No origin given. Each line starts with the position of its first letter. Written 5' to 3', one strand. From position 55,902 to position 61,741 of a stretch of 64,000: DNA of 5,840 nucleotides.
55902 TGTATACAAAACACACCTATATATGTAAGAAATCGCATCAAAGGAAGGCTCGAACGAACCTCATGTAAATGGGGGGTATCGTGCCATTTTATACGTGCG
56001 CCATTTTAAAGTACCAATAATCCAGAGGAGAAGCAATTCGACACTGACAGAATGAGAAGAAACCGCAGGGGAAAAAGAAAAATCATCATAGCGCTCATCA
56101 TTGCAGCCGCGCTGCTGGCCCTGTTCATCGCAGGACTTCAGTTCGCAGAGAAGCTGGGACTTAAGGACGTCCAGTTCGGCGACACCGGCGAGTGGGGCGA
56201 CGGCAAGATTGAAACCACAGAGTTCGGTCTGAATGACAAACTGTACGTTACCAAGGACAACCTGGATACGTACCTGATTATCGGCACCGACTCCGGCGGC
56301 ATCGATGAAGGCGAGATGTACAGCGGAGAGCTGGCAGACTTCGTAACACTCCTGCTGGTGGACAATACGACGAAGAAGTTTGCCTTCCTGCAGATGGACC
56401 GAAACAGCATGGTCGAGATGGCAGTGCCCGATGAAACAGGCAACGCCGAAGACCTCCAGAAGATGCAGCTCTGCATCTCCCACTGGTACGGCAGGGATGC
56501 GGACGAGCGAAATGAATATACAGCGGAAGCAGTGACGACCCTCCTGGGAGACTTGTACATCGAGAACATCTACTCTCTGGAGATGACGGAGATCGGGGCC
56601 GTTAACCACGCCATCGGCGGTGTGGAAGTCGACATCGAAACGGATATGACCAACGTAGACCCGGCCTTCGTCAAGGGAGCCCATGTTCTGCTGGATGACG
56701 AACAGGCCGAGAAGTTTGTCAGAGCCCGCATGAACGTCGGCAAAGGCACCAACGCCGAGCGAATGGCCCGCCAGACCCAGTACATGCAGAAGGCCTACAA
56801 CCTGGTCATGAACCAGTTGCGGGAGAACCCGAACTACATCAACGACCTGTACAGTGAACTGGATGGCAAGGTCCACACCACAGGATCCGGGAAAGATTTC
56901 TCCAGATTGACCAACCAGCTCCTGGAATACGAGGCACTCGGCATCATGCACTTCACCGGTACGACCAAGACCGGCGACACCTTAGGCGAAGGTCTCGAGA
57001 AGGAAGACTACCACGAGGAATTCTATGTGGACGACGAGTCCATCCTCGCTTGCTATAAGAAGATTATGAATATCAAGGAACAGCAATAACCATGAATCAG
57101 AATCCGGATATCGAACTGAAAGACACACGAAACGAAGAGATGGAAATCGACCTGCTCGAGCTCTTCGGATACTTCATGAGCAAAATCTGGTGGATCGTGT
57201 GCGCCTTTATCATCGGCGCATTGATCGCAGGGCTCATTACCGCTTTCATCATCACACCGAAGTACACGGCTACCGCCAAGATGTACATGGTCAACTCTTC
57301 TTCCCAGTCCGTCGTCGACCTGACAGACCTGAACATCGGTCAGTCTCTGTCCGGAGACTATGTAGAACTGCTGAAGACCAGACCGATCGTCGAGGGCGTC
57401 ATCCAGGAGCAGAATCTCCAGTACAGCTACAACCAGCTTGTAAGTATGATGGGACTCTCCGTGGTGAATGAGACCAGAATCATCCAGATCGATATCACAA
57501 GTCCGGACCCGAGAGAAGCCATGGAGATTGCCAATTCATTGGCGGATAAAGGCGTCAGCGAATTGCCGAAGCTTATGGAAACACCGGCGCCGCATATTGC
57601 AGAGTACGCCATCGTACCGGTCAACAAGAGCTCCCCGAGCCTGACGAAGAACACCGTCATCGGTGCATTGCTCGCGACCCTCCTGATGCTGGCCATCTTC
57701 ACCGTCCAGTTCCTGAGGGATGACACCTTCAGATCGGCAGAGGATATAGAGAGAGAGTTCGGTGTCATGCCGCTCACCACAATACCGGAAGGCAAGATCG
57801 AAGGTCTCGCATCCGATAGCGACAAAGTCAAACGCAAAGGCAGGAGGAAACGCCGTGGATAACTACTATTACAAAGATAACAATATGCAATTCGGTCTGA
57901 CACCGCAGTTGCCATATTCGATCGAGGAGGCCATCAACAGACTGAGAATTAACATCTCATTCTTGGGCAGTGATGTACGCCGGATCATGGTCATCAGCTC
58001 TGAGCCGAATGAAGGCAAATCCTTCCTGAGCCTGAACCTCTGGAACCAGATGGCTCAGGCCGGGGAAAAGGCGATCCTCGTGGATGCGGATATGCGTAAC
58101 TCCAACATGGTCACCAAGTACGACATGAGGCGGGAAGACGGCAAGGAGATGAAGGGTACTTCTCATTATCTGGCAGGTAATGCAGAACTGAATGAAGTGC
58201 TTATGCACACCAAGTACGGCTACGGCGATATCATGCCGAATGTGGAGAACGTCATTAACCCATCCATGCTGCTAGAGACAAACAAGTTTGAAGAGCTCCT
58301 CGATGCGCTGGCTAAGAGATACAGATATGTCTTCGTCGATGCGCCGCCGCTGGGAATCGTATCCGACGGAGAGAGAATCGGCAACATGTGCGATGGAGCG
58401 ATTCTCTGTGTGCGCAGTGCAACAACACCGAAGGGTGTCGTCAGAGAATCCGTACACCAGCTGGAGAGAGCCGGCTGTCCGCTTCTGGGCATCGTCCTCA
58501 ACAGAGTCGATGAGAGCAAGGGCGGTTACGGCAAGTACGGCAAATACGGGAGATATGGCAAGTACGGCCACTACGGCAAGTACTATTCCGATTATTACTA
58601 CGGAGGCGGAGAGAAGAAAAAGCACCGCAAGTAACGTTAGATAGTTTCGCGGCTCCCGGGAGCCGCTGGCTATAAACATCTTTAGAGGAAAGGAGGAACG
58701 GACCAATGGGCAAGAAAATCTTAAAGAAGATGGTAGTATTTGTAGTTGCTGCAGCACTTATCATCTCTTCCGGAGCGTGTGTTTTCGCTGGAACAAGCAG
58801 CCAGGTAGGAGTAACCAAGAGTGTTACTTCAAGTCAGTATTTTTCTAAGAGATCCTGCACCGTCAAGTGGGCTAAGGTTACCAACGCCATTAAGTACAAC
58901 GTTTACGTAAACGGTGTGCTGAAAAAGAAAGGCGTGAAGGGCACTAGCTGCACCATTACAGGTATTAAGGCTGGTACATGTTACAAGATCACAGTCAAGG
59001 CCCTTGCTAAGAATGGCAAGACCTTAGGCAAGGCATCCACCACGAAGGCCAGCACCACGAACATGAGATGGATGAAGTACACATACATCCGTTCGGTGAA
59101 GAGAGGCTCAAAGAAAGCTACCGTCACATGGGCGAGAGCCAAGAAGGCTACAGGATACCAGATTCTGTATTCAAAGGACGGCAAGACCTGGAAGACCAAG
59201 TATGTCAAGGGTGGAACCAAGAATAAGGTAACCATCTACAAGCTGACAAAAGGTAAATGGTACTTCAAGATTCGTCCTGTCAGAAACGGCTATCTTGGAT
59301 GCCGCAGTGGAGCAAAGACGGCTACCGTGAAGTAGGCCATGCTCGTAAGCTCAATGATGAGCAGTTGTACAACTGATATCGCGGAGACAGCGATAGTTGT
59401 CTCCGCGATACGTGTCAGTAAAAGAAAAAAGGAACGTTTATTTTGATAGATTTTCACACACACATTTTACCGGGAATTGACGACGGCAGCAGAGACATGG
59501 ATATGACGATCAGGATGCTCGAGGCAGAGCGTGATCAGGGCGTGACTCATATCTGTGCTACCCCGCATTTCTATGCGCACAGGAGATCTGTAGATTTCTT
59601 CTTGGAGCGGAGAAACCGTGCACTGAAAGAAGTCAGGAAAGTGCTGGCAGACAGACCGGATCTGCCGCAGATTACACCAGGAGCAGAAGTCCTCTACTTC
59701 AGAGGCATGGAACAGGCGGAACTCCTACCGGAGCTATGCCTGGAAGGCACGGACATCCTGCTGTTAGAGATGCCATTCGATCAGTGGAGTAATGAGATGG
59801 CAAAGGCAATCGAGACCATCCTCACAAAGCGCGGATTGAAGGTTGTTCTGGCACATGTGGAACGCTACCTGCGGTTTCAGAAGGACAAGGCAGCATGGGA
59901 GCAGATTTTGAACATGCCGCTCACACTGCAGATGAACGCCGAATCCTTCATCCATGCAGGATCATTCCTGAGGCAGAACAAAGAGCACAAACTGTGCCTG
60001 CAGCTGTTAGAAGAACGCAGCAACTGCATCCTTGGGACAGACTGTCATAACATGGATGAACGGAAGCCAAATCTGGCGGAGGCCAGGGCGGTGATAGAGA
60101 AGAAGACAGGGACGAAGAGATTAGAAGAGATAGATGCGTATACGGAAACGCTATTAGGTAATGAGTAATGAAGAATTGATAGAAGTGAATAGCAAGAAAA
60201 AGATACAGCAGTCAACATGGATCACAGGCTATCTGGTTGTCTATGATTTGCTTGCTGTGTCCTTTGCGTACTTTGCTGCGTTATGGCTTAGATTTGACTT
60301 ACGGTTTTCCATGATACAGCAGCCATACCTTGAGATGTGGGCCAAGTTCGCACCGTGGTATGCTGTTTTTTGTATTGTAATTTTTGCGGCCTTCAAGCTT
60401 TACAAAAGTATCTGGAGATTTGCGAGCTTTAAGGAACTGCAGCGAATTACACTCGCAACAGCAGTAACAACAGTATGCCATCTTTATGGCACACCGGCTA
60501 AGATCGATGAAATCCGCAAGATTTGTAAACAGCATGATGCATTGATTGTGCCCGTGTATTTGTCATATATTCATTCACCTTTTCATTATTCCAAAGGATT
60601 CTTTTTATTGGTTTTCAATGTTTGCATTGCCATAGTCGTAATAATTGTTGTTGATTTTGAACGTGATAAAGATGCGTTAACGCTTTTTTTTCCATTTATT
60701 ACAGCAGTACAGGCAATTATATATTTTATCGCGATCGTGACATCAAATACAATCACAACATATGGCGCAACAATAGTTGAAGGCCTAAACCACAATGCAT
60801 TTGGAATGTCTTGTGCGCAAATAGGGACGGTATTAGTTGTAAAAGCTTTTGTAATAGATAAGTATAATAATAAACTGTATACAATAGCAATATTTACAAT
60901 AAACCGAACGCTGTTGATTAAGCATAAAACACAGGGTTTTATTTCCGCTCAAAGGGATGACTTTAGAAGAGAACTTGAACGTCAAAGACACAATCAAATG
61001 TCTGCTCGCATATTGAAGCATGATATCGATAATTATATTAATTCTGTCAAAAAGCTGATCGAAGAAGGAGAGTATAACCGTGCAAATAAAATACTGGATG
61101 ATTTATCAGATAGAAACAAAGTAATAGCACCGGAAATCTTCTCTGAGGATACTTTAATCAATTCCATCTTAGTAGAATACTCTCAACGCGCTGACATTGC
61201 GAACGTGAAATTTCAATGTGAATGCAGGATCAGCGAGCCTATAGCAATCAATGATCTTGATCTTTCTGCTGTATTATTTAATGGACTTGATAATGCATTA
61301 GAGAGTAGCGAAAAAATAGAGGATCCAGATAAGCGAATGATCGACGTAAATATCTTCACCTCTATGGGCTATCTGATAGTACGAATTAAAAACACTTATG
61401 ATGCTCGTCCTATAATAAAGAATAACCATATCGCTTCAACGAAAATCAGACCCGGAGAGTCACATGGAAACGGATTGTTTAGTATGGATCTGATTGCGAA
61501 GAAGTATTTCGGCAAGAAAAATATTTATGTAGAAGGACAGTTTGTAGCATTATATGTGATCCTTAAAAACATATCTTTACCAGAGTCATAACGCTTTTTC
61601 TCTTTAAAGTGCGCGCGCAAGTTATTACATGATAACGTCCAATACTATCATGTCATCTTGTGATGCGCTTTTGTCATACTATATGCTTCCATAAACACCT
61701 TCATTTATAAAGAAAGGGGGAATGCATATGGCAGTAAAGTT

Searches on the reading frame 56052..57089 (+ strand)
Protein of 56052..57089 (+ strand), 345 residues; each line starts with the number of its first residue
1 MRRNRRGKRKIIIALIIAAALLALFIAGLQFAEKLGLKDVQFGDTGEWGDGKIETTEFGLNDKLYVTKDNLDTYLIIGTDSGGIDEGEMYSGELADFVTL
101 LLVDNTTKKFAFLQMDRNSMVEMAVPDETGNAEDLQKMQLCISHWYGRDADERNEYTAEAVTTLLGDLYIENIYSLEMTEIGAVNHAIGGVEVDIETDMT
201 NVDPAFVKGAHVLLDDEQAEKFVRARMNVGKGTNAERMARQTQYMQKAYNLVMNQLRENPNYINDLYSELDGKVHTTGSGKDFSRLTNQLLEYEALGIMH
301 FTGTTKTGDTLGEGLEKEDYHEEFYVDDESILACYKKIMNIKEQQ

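Call 44: search_protein_families(library=pfam, proteins=[window:56052-57089:+])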
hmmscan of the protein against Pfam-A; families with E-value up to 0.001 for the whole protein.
window:56052-57089:+ (345 aa): 1 family
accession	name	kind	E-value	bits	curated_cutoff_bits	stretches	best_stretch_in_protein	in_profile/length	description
PF03816.19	LytR_cpsA_psr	-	1.9e-13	51.2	24.6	1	95-250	2-146/150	LytR_cpsA_psr family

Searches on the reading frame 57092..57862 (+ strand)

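Call 65: search_protein_families(library=pfam, proteins=[window:57092-57862:+])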
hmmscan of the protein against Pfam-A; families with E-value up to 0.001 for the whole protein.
window:57092-57862:+ (256 aa): 1 family
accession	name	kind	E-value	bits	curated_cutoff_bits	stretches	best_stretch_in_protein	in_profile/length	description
PF02706.20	Wzz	-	3.1e-15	56.7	25.5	1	18-106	2-90/91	Chain length determinant protein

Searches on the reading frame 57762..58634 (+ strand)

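Call 65: search_protein_families(library=pfam, proteins=[window:57762-58634:+])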
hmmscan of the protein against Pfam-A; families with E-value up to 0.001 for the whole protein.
window:57762-58634:+ (290 aa): 3 families
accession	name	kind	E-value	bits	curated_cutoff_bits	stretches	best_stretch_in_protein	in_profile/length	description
PF13614.12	AAA_31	-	1.9e-09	38.2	27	1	84-196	13-127/177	AAA domain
PF01656.29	CbiA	-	3.5e-07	30.7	25.4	1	75-252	1-86/125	CobQ/CobB/MinD/ParA nucleotide binding domain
PF00009.33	GTP_EFTU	-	4.9e-05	23.4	26.5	1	74-252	4-134/188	Elongation factor Tu GTP binding domain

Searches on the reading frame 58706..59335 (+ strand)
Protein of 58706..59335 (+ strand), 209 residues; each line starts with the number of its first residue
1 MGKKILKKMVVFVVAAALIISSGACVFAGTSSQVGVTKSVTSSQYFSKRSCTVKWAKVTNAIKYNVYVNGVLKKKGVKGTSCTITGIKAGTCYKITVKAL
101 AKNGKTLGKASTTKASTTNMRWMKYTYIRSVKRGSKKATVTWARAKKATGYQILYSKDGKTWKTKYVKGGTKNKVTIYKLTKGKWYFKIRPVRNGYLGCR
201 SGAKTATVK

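Call 65: search_protein_families(library=pfam, proteins=[window:58706-59335:+])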
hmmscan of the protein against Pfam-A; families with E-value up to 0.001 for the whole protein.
window:58706-59335:+ (209 aa): 2 families
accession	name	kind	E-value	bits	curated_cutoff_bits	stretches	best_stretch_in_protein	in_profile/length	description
PF00041.27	fn3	-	4e-10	40.2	25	1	48-106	13-75/84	Fibronectin type III domain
PF00754.31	F5_F8_type_C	-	0.00056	20.5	28.2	1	139-193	51-114/127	F5/8 type C domain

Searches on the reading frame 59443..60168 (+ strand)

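Call 65: search_protein_families(library=pfam, proteins=[window:59443-60168:+])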
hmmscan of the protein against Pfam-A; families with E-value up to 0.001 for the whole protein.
window:59443-60168:+ (241 aa): 1 family
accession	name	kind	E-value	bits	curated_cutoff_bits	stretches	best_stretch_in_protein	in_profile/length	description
PF19567.5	CpsB_CapC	-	7.7e-47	160.1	27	1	1-230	1-224/234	Capsular polysaccharide synthesis, CpsB/CapC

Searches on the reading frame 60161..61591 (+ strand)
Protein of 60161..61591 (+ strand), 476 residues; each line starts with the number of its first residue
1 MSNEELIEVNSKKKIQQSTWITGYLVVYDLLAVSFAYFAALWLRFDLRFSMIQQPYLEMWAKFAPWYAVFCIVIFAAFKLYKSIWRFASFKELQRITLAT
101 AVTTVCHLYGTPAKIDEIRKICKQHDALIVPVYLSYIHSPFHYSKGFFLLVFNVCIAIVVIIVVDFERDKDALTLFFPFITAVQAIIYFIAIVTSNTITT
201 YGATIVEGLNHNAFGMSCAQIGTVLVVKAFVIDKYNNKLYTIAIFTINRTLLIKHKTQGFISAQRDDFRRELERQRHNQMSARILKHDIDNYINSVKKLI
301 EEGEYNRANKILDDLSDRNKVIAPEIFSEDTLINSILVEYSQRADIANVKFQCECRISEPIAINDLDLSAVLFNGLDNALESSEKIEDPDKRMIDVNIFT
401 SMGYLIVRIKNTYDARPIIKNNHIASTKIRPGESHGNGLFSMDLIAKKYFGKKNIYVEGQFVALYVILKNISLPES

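Call 65: search_protein_families(library=pfam, proteins=[window:60161-61591:+])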
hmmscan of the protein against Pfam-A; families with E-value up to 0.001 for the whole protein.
window:60161-61591:+ (476 aa): 1 family
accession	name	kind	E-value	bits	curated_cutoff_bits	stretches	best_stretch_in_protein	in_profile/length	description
PF14501.12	HATPase_c_5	-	3.5e-16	59.4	22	1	363-468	1-101/102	GHKL domain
